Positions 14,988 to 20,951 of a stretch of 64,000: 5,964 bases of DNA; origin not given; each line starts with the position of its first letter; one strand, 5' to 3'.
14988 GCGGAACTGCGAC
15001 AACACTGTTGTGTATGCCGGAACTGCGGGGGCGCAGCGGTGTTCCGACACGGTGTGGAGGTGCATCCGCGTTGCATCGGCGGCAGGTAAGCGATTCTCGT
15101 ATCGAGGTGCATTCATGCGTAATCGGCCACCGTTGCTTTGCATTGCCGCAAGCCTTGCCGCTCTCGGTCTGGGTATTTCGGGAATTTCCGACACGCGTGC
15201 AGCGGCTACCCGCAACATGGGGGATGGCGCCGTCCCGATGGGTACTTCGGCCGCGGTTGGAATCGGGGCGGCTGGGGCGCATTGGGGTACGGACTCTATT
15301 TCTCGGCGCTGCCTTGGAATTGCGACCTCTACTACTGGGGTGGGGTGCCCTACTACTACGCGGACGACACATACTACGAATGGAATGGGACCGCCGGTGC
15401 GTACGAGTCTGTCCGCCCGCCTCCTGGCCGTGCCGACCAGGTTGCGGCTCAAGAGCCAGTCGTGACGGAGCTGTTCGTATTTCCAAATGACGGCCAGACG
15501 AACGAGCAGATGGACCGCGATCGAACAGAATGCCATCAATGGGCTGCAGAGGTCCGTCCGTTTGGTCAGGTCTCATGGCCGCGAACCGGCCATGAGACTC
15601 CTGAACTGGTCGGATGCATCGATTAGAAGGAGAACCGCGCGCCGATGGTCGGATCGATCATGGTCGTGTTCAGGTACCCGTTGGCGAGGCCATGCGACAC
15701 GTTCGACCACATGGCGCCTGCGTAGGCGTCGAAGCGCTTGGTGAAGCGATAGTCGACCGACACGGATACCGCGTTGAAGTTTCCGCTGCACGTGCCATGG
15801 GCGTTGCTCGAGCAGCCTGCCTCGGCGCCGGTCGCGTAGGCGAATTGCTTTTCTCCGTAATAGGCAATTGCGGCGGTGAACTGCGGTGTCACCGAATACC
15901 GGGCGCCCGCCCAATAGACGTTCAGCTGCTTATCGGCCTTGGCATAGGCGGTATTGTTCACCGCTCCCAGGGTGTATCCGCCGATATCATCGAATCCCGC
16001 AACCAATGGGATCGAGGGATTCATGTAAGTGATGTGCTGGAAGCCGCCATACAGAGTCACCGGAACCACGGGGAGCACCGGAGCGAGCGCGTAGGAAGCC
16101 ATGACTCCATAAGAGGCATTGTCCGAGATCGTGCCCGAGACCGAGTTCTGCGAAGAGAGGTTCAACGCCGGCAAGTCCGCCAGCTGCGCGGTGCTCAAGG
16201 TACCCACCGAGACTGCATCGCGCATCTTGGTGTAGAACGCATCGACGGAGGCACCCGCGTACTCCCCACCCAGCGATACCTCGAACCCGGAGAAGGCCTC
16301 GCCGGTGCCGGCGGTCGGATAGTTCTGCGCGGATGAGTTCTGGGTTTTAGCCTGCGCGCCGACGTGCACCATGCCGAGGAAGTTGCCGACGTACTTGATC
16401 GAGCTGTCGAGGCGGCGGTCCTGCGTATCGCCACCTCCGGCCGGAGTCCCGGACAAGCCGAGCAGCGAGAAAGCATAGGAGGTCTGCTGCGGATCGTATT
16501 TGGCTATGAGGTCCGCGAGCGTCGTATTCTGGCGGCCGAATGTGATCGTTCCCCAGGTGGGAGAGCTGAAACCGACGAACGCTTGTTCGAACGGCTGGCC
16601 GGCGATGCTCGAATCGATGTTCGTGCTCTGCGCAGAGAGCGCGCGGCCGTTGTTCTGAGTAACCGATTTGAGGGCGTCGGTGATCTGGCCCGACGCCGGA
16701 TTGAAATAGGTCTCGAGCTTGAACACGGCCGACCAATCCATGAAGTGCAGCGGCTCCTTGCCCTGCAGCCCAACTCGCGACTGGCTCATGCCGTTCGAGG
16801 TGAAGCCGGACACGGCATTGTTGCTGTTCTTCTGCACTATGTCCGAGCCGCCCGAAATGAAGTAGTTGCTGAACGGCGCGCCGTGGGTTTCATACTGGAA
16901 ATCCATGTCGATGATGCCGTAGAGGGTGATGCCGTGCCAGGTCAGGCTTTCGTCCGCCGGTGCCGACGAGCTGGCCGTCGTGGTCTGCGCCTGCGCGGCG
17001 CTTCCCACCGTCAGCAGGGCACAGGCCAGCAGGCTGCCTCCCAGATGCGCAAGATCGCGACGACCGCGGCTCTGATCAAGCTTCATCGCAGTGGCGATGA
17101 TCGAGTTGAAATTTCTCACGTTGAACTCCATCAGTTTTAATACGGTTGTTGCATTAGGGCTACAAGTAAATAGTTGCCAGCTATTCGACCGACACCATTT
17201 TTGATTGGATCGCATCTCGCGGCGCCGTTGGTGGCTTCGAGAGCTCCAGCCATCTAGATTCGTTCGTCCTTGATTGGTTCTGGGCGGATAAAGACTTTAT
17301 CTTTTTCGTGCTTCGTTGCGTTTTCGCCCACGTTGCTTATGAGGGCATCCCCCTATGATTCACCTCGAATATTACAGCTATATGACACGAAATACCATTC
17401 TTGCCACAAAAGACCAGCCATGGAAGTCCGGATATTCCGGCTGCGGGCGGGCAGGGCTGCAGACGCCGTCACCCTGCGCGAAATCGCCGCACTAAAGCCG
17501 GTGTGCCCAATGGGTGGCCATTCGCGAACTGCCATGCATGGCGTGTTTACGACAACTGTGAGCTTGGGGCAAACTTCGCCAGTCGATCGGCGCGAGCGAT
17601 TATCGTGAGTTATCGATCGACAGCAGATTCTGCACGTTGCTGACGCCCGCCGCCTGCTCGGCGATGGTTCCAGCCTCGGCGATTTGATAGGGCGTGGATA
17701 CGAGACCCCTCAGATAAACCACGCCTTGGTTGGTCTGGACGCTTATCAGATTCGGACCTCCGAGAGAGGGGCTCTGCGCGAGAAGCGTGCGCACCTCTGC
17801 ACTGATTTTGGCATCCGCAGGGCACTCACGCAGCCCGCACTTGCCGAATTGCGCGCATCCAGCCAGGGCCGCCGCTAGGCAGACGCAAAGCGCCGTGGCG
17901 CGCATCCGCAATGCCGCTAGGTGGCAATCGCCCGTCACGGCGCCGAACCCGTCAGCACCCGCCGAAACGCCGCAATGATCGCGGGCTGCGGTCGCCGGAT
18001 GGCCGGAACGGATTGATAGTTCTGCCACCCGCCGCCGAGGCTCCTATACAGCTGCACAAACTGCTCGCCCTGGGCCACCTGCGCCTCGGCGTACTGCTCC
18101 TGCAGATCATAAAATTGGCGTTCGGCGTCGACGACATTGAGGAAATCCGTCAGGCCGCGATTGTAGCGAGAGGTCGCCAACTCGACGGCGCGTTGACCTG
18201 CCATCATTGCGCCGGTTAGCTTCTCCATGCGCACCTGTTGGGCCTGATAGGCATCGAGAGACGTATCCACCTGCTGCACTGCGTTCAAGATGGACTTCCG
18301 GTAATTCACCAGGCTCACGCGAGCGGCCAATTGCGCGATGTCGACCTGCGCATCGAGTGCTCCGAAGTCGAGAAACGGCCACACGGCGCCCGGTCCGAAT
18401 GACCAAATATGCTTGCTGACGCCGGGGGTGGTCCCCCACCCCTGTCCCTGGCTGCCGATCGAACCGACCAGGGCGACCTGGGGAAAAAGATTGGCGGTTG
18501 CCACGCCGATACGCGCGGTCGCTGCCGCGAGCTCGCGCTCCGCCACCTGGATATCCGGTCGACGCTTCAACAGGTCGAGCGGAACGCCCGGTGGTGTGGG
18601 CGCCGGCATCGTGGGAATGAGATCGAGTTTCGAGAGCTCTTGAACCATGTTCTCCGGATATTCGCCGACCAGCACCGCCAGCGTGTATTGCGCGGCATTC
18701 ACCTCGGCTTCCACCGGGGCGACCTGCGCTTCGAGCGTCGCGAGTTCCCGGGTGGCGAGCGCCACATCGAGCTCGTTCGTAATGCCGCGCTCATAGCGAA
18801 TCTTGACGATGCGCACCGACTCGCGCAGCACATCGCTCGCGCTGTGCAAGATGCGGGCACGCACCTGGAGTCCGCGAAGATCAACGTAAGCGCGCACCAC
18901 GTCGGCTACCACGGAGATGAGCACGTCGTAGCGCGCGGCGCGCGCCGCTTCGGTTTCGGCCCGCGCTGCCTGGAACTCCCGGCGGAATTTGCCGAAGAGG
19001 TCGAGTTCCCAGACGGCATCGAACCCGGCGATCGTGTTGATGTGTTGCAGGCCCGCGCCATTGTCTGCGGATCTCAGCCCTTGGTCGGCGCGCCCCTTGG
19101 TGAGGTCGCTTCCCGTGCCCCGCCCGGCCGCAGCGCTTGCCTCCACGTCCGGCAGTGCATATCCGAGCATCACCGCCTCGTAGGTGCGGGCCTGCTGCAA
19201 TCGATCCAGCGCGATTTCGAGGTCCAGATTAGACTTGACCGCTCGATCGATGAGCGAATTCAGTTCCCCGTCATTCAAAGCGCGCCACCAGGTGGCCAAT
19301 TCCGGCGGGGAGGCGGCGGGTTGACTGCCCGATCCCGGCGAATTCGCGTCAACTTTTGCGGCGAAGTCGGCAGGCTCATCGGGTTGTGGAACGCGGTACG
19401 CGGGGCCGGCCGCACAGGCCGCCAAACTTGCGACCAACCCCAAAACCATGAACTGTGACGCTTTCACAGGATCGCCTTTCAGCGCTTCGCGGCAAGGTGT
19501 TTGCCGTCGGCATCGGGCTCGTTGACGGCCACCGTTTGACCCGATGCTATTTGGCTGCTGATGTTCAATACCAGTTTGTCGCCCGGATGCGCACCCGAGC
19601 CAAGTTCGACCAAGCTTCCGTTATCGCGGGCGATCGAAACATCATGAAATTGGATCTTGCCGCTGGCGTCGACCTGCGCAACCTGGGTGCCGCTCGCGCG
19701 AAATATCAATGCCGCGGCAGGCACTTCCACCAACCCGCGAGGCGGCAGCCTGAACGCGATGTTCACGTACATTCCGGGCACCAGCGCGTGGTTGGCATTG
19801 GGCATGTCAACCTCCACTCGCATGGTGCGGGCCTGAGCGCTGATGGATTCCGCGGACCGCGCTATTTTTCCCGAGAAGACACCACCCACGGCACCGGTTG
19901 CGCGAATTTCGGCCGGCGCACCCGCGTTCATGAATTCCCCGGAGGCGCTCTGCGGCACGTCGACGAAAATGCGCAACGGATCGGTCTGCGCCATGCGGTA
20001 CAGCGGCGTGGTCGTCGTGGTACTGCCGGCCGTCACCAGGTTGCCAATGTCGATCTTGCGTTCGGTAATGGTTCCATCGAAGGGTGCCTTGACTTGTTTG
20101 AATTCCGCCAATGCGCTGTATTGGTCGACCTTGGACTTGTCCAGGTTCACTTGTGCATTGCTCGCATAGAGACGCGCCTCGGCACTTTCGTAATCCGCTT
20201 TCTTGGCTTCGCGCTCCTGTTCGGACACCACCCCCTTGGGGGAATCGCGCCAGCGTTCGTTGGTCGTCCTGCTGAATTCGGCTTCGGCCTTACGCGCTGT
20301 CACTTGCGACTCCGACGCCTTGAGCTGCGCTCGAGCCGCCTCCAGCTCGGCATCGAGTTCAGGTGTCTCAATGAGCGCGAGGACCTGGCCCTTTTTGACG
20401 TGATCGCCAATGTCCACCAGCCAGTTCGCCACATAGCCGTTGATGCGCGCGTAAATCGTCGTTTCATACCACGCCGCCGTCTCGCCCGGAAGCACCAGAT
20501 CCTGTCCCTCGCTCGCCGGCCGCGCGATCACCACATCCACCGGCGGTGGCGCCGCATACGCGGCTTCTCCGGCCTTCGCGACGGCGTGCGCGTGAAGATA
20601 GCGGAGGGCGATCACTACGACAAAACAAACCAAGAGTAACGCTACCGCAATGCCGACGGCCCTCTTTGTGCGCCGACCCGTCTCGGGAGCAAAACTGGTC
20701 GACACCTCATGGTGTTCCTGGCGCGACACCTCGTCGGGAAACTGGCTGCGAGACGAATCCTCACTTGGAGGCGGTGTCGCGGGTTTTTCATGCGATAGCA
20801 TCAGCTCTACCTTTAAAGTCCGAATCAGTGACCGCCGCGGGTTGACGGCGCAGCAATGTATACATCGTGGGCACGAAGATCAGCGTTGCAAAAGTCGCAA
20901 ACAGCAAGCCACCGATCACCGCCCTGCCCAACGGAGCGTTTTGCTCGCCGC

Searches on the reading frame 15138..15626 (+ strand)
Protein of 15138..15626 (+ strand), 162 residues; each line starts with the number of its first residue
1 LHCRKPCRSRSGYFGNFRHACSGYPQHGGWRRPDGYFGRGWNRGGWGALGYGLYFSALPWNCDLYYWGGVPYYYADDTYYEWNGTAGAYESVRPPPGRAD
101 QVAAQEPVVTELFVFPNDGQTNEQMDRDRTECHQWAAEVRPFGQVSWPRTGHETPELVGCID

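Call 4: search_protein_families(library=pfam, proteins=[window:15138-15626:+], max_evalue=1)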
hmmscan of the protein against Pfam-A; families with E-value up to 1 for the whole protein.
window:15138-15626:+ (162 aa): 0 families

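Call 5: search_protein_families(library=ncbifam, proteins=[window:15138-15626:+], max_evalue=1)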
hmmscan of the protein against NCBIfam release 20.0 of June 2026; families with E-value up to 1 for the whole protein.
window:15138-15626:+ (162 aa): 0 families

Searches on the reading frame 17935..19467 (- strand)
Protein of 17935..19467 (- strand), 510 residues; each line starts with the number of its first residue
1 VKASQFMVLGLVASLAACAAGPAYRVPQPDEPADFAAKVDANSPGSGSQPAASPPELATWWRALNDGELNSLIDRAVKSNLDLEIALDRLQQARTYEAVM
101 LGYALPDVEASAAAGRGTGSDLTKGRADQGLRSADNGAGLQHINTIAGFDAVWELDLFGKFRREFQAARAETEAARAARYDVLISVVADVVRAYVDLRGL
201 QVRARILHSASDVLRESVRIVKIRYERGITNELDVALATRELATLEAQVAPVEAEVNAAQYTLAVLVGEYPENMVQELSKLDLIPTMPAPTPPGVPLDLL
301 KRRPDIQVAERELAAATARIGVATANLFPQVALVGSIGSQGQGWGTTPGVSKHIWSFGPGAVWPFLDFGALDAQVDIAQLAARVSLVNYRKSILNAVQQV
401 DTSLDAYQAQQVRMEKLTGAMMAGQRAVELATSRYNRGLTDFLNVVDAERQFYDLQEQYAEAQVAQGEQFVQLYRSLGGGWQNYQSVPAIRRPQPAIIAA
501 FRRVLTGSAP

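Call 38: search_protein_families(library=ncbifam, proteins=[window:17935-19467:-], max_evalue=0.00001)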
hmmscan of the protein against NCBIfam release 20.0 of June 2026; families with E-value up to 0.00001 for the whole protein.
window:17935-19467:- (510 aa): 9 families
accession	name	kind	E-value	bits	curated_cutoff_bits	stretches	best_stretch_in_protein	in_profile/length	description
TIGR01845.1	outer_NodT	subfamily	4.8e-97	325.7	210.05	1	13-480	5-460/460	efflux transporter outer membrane subunit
NF033143.1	efflux_OM_AdeK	equivalog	1.5e-47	162.5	900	1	12-485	17-466/480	multidrug efflux RND transporter AdeIJK outer membrane channel subunit AdeK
NF007347.1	PRK09837.1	subfamily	3.4e-43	148.2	598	1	7-482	7-460/461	Cu(I)/Ag(I) efflux RND transporter outer membrane protein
NF033142.1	efflux_OM_AdeC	exception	2.8e-37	128.4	975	1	151-481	133-462/465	multidrug efflux RND transporter AdeABC outer membrane channel subunit AdeC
NF008524.1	PRK11459.1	equivalog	1.9e-35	122.6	650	1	7-482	11-477/478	multidrug resistance outer membrane protein MdtQ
NF007390.0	PRK09915.1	equivalog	1.7e-33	116.1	597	1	57-484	57-482/488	MdtP family multidrug efflux transporter outer membrane subunit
NF047721.1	ToxDrgExpTdeA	equivalog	1.4e-25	90.2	550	1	59-479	49-451/455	toxin/drug exporter TdeA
TIGR01844.1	type_I_sec_TolC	subfamily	4.7e-19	68.7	225.15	1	69-464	5-384/414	TolC family outer membrane protein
NF052390.1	efflux_OMP_AbuO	equivalog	3.9e-08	32.4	700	1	187-465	141-418/447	multidrug efflux outer membrane protein AbuO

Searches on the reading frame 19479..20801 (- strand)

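Call 38: search_protein_families(library=ncbifam, proteins=[window:19479-20801:-], max_evalue=0.00001)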
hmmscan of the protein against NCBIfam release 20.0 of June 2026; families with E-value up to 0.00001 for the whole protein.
window:19479-20801:- (440 aa): 20 families
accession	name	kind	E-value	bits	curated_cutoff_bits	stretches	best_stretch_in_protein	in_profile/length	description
TIGR01730.1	RND_mfp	subfamily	4.9e-54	183.5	94.9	1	90-426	3-321/322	efflux RND transporter periplasmic adaptor subunit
TIGR00999.1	8a0102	subfamily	4.8e-33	114.4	319.3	1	132-412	1-264/271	CzcB/NccB family metal efflux transporter periplasmic adaptor subunit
NF007132.1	PRK09578.1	equivalog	5.5e-26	91.2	512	1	61-435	14-384/396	MexX/AxyX family multidrug efflux RND transporter periplasmic adaptor subunit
NF008589.1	PRK11556.1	equivalog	1.5e-25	90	391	1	74-429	45-390/392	MdtA/MuxA family multidrug efflux RND transporter periplasmic adaptor subunit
NF000272.2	OqxA_adapt_sub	exception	4.1e-18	65.5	835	1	103-413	57-365/391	multidrug efflux RND transporter periplasmic adaptor subunit OqxA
NF007362.0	PRK09859.1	equivalog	1.4e-17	63.9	738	1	73-421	21-366/385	multidrug transporter subunit MdtE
NF045904.1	RND-peri-MexE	equivalog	2.1e-17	63.1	714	1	63-437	14-380/390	multidrug efflux RND transporter periplasmic adaptor subunit MexE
NF008606.0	PRK11578.1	equivalog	1.1e-16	60.9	342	1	86-412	34-362/371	macrolide transporter subunit MacA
NF033138.2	RND-peri-MexC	equivalog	3.2e-14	52.9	625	1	61-427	14-372/375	MexC family multidrug efflux RND transporter periplasmic adaptor subunit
NF033834.1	RND_adapt_MexA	exception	3.8e-14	52.6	750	1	63-415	15-349/373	multidrug efflux RND transporter periplasmic adaptor subunit MexA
NF011604.1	PRK15030.1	equivalog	1.3e-11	44.1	765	1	101-438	53-387/397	multidrug efflux RND transporter periplasmic adaptor subunit AcrA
TIGR02971.1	heterocyst_DevB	subfamily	2.3e-11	43.7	129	1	124-230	27-125/327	ABC exporter membrane fusion protein, DevB family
TIGR03794.1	NHLM_micro_HlyD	equivalog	8.9e-11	41.3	156.2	1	115-166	60-111/421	NHLP bacteriocin system secretion protein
NF007303.0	PRK09783.1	subfamily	9.7e-11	40.7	390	1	236-413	216-387/414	copper/silver efflux system membrane fusion protein CusB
NF002939.0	PRK03598.1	equivalog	1.5e-08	34.2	393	0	117-171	48-102/332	secretion protein HlyD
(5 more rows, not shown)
